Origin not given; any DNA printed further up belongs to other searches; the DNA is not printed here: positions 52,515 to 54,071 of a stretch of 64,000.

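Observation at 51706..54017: One-component regulator built from a wHTH fused to a degenerate D-2-hydroxyacid dehydrogenase fold, next to its catalytic paralog and a 28-bp palindrome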

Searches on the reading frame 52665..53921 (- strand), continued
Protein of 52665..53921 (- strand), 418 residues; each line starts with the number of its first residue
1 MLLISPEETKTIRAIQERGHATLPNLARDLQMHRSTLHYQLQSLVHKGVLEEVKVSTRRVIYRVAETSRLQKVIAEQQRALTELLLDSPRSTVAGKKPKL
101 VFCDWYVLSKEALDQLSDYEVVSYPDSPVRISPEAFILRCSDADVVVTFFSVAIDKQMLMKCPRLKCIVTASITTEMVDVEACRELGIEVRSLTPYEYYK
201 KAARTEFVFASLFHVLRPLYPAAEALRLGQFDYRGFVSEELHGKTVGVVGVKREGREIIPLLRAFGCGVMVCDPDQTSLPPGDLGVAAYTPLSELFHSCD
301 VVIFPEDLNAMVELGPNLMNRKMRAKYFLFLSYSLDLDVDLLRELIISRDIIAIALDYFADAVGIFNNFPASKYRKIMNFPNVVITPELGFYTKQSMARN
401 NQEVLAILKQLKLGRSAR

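Call 50: find_encoding_contigs(protein=P0134, flank=5000, max_places=2)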
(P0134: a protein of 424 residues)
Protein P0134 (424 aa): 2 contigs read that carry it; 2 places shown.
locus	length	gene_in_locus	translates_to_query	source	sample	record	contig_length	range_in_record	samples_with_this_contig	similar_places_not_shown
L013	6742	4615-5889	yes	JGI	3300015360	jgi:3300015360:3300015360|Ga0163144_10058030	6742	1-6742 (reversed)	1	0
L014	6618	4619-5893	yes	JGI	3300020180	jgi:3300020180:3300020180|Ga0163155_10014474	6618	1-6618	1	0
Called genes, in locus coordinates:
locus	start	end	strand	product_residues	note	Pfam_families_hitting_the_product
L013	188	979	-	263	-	PF03372:Exo_endo_phos, PF14529:Exo_endo_phos_2 (faint)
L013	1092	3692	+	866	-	PF13750:Big_3_3 (faint), PF19078:Big_12, PF19077:Big_13 (weak), PF19078:Big_12, PF19077:Big_13 (weak)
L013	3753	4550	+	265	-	PF03171:2OG-FeII_Oxy (weak)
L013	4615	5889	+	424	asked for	PF02826:2-Hacid_dh_C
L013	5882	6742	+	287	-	?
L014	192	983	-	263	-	PF03372:Exo_endo_phos, PF14529:Exo_endo_phos_2 (faint)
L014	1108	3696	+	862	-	PF13750:Big_3_3 (faint), PF19078:Big_12, PF19077:Big_13 (weak), PF19078:Big_12, PF19077:Big_13 (weak)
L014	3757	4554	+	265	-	PF03171:2OG-FeII_Oxy (weak)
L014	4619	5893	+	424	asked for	PF02826:2-Hacid_dh_C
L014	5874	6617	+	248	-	?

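Call 53: list_cluster_members(proteins=[P0001, P0126, P0121, P0122, P0123, P0129, P0135, P0139, P0140, P0146])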
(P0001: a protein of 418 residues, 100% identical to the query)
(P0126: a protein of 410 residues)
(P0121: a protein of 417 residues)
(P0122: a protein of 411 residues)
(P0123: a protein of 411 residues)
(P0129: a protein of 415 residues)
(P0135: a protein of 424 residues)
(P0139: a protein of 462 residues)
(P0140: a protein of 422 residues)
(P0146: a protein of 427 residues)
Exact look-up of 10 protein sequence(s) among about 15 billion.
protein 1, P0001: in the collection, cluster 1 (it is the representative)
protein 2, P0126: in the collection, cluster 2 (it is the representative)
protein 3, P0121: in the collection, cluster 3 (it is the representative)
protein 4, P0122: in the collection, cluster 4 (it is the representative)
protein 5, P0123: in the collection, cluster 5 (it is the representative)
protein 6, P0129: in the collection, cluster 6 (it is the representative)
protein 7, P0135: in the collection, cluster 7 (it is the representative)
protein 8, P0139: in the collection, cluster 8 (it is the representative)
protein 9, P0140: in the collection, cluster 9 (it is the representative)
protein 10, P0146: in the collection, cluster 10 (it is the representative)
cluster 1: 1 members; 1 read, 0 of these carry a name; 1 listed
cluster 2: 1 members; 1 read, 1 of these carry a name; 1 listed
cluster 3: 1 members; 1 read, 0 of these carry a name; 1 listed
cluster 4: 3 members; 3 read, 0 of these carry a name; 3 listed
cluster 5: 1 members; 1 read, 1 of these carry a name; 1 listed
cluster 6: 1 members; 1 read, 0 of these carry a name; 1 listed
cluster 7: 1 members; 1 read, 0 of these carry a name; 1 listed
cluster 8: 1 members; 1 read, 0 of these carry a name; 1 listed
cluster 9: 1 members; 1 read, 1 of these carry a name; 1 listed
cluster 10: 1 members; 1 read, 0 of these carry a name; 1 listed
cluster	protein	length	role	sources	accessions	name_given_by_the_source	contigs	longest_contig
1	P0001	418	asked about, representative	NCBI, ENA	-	-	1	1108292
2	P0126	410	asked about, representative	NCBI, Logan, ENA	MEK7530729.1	MAG: NAD(P)-dependent oxidoreductase [Patescibacteria group bacterium]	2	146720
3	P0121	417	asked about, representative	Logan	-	-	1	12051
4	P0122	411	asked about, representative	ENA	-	-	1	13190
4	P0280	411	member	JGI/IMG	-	-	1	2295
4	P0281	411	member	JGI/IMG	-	-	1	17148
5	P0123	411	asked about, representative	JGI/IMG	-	phosphoglycerate dehydrogenase-like enzyme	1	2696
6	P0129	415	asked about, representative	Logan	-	-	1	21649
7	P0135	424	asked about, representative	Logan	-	-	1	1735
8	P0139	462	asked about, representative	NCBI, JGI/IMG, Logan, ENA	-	-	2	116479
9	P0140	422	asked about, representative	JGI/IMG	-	phosphoglycerate dehydrogenase-like enzyme/predicted transcriptional regulator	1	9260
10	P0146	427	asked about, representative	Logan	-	-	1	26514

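Call 70: search_protein_families(library=pfam, proteins=[P0156, P0157, P0167, P0208, P0223, P0267], max_evalue=0.001)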
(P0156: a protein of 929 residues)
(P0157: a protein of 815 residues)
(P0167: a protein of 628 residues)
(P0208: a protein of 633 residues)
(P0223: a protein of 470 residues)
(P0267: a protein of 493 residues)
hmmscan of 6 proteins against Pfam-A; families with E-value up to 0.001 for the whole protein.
P0156 (929 aa): 8 families
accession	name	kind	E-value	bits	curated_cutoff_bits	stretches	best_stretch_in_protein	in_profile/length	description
PF02826.25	2-Hacid_dh_C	-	9.3e-98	325.3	25.1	2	705-897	2-178/178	D-isomer specific 2-hydroxyacid dehydrogenase, NAD binding domain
PF00389.36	2-Hacid_dh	-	2.1e-39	134.7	24.6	2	633-928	34-133/134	D-isomer specific 2-hydroxyacid dehydrogenase, catalytic domain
PF00300.27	His_Phos_1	-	5.2e-23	82.2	21.7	1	5-200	1-174/194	Histidine phosphatase superfamily (branch 1)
PF03446.21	NAD_binding_2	-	9e-11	42.5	21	1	740-839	1-104/161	NAD binding domain of 6-phosphogluconate dehydrogenase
PF01262.27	AlaDh_PNT_C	-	6e-06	26.3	23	1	740-835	30-138/214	Alanine dehydrogenase/PNT, C-terminal domain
PF07991.19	KARI_N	-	3.9e-05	23.7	20.6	0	737-822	3-89/165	Acetohydroxy acid isomeroreductase, NADPH-binding domain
PF00670.27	AdoHcyase_NAD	-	0.00028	21.5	27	0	736-827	21-109/162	S-adenosyl-L-homocysteine hydrolase, NAD binding domain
PF03721.20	UDPG_MGDP_dh_N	-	0.00066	19.7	27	0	740-778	2-40/187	UDP-glucose/GDP-mannose dehydrogenase family, NAD binding domain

P0157 (815 aa): 4 families
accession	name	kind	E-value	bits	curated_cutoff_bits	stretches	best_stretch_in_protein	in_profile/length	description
PF02826.25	2-Hacid_dh_C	-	7.5e-90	299.5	25.1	2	184-378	1-178/178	D-isomer specific 2-hydroxyacid dehydrogenase, NAD binding domain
PF00389.36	2-Hacid_dh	-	2.3e-51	173.4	24.6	2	472-794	2-123/134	D-isomer specific 2-hydroxyacid dehydrogenase, catalytic domain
PF03446.21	NAD_binding_2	-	1.3e-05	25.7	21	0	616-728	1-112/161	NAD binding domain of 6-phosphogluconate dehydrogenase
PF07991.19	KARI_N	-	0.00031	20.8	20.6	0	614-705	4-91/165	Acetohydroxy acid isomeroreductase, NADPH-binding domain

P0167 (628 aa): 9 families
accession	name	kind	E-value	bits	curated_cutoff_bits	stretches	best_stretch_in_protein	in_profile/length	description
PF02826.25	2-Hacid_dh_C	-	1.8e-102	340.6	25.1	2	399-593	1-178/178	D-isomer specific 2-hydroxyacid dehydrogenase, NAD binding domain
PF00389.36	2-Hacid_dh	-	4.2e-31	107.8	24.6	1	324-625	30-134/134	D-isomer specific 2-hydroxyacid dehydrogenase, catalytic domain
PF03446.21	NAD_binding_2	-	2.5e-09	37.8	21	1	50-161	1-117/161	NAD binding domain of 6-phosphogluconate dehydrogenase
PF07991.19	KARI_N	-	5.2e-07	29.8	20.6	0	46-133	2-91/165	Acetohydroxy acid isomeroreductase, NADPH-binding domain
PF22660.2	RS_preATP-grasp-like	-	7.9e-07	29.8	27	0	49-105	2-66/98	Ribonucleotide synthetase preATP-grasp domain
PF00670.27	AdoHcyase_NAD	-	0.00012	22.7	27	0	46-137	21-110/162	S-adenosyl-L-homocysteine hydrolase, NAD binding domain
PF01262.27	AlaDh_PNT_C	-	0.00041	20.3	23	0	50-137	30-129/214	Alanine dehydrogenase/PNT, C-terminal domain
PF02737.24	3HCDH_N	-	0.0005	20.5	22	0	50-87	1-38/180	3-hydroxyacyl-CoA dehydrogenase, NAD binding domain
PF00208.27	ELFV_dehydrog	-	0.00071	19.8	23.4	0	429-476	28-74/241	Glutamate/Leucine/Phenylalanine/Valine dehydrogenase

P0208 (633 aa): 5 families
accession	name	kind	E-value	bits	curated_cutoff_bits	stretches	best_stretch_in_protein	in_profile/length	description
PF02826.25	2-Hacid_dh_C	-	3.3e-54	183.4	25.1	1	106-303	1-178/178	D-isomer specific 2-hydroxyacid dehydrogenase, NAD binding domain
PF05235.19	CHAD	-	1.4e-30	107.4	25.6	1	363-583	1-223/228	CHAD domain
PF00389.36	2-Hacid_dh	-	3.6e-26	91.9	24.6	1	15-333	11-133/134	D-isomer specific 2-hydroxyacid dehydrogenase, catalytic domain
PF00670.27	AdoHcyase_NAD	-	1.4e-05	25.7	27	1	138-239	21-120/162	S-adenosyl-L-homocysteine hydrolase, NAD binding domain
PF01262.27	AlaDh_PNT_C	-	1.8e-05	24.7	23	1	140-230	29-129/214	Alanine dehydrogenase/PNT, C-terminal domain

P0223 (470 aa): 4 families
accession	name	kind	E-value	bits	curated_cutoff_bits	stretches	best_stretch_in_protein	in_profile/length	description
PF02826.25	2-Hacid_dh_C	-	2e-53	180.8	25.1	1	116-292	1-178/178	D-isomer specific 2-hydroxyacid dehydrogenase, NAD binding domain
PF00389.36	2-Hacid_dh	-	6.7e-23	81.3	24.6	1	21-323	9-134/134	D-isomer specific 2-hydroxyacid dehydrogenase, catalytic domain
PF03446.21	NAD_binding_2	-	0.00027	21.4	21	0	155-263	1-113/161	NAD binding domain of 6-phosphogluconate dehydrogenase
PF07991.19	KARI_N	-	0.00036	20.6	20.6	1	153-248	4-99/165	Acetohydroxy acid isomeroreductase, NADPH-binding domain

P0267 (493 aa): 4 families
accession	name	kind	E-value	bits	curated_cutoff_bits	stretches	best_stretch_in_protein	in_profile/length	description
PF02826.25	2-Hacid_dh_C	-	3.2e-54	183.4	25.1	1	268-456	1-178/178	D-isomer specific 2-hydroxyacid dehydrogenase, NAD binding domain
PF00389.36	2-Hacid_dh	-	8.9e-28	97.1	24.6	1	162-485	1-131/134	D-isomer specific 2-hydroxyacid dehydrogenase, catalytic domain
PF00027.35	cNMP_binding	-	1.3e-18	67.2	27.5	1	34-119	2-87/89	Cyclic nucleotide-binding domain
PF03446.21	NAD_binding_2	-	7.2e-05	23.3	21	1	305-404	2-105/161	NAD binding domain of 6-phosphogluconate dehydrogenase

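Call 72: list_cluster_members(proteins=[P0125, P0127, P0132, P0133, P0136, P0137, P0138, P0142, P0143, P0144])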
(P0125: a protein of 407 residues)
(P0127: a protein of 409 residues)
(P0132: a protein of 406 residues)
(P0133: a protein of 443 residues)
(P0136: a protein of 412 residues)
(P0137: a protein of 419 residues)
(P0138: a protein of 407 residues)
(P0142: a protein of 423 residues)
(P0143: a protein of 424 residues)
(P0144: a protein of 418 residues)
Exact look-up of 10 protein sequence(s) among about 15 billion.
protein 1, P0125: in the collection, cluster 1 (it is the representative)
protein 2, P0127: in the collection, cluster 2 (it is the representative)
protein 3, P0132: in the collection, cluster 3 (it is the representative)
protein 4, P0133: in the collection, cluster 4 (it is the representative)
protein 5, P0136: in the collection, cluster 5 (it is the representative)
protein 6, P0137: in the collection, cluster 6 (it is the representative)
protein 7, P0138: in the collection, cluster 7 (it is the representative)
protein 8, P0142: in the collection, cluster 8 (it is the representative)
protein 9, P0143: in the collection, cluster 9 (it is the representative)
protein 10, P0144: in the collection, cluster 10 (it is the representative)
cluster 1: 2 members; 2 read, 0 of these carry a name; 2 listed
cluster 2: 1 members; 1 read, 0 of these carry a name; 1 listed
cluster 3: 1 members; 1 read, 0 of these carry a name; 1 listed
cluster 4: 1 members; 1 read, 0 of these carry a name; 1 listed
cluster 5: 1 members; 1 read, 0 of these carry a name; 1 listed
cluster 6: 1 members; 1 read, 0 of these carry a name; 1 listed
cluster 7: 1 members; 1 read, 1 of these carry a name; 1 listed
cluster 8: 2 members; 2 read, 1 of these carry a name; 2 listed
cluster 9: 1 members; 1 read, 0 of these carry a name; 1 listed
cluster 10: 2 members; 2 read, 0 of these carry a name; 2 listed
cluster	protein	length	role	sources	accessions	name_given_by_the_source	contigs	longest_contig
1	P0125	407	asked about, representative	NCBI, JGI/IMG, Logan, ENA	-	-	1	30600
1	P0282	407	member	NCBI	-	-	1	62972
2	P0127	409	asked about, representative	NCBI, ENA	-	-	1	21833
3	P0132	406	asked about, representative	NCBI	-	-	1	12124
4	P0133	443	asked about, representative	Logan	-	-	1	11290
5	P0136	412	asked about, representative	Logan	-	-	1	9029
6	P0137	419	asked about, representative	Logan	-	-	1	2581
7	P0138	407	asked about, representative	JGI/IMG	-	phosphoglycerate dehydrogenase-like enzyme/predicted transcriptional regulator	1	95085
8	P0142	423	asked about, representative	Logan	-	-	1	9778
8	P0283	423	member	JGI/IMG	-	phosphoglycerate dehydrogenase-like enzyme/predicted transcriptional regulator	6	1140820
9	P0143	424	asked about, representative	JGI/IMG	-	-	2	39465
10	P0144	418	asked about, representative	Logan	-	-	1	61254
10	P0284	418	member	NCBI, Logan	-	-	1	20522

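Call 74: find_related_loci(query=A2, collection=metagenome_contigs, flank=3000)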
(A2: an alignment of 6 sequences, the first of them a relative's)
Query A2 (418 aa) in metagenome_contigs; peptide patterns used: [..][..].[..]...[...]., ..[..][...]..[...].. (x = any residue, [..] = any of these).
107 stretches matched a pattern; 2 encode a relative of the query (tblastn E <= 1e-3); 2 distinct loci.
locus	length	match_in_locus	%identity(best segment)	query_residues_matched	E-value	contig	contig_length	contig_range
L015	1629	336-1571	52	1-413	5e-165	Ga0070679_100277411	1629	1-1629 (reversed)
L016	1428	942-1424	46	1-162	5e-45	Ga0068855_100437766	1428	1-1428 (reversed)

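Call 77: find_encoding_contigs(protein=P0122, flank=3000, max_places=2)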
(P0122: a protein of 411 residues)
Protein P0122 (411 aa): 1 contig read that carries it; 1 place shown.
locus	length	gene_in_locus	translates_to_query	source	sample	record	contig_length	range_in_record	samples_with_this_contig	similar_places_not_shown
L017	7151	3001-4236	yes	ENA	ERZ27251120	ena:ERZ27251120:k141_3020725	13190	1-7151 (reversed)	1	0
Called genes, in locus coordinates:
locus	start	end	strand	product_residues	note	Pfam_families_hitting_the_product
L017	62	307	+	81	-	PF01541:GIY-YIG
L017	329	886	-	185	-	-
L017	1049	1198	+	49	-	-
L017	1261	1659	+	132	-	-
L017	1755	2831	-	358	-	-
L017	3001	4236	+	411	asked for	PF01022:HTH_5, PF01047:MarR, PF01978:TrmB (weak), PF08279:HTH_11 (weak), PF09339:HTH_IclR (weak), PF13412:HTH_24 (weak), PF00389:2-Hacid_dh, PF02826:2-Hacid_dh_C, +1 more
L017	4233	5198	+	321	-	PF00389:2-Hacid_dh, PF02826:2-Hacid_dh_C, PF03446:NAD_binding_2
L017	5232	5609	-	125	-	-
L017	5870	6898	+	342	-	PF00149:Metallophos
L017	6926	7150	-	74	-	?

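Call 78: find_encoding_contigs(protein=P0125, flank=3000, max_places=2)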
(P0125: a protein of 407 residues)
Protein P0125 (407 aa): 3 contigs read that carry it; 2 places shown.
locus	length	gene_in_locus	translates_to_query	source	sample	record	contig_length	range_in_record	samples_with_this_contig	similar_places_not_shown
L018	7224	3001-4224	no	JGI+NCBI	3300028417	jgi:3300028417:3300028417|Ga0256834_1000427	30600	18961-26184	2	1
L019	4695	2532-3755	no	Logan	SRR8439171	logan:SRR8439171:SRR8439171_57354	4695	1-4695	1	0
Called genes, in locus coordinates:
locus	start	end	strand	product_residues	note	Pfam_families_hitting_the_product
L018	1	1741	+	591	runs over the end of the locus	-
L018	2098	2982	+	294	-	PF00892:EamA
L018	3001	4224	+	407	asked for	PF00389:2-Hacid_dh (weak)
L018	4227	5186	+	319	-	PF00389:2-Hacid_dh, PF02826:2-Hacid_dh_C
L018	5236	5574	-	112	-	-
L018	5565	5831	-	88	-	-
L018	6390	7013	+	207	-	-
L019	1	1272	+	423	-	?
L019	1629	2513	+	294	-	PF00892:EamA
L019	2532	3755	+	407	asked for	PF00389:2-Hacid_dh (weak)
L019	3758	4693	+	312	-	?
